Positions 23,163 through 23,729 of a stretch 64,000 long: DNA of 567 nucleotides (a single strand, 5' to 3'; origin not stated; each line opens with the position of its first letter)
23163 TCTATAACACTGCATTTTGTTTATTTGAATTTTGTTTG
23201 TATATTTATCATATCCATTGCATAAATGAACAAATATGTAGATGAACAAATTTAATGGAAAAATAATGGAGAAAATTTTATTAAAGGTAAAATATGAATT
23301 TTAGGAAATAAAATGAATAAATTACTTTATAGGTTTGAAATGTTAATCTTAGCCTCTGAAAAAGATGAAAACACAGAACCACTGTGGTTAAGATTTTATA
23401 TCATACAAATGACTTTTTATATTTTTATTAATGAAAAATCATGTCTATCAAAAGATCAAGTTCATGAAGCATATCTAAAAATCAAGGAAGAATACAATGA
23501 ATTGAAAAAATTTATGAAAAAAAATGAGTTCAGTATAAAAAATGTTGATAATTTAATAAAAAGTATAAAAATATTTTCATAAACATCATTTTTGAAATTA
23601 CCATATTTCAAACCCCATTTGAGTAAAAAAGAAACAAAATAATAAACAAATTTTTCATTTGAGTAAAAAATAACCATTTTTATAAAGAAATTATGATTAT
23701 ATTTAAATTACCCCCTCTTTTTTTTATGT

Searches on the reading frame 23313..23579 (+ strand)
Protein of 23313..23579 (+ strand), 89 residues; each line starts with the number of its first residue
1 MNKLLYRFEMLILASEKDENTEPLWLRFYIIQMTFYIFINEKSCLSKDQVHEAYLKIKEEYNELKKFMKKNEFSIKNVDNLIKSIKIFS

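Call 26: search_protein_families(library=ncbifam, proteins=[window:23313-23579:+], max_evalue=0.001)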
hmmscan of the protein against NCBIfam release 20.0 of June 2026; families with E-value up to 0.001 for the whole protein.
window:23313-23579:+ (89 aa): 0 families

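Call 55: search_protein_families(library=pfam, proteins=[window:23313-23579:+], max_evalue=0.01)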
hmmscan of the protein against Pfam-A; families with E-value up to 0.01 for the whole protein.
window:23313-23579:+ (89 aa): 1 family
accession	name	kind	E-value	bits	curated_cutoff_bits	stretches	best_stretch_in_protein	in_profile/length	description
PF23856.1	DUF7219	-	0.0089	16.1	27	0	51-71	34-54/61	Family of unknown function (DUF7219)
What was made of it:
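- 23313..23582 (+): Conserved small ORF (89 aa) of unknown function, always immediately upstream of the sigma gene on the same strand. No terminator was found between the two, so read-through into the sigma gene is possible. No Pfam or NCBIfam family (calls 26, 55).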
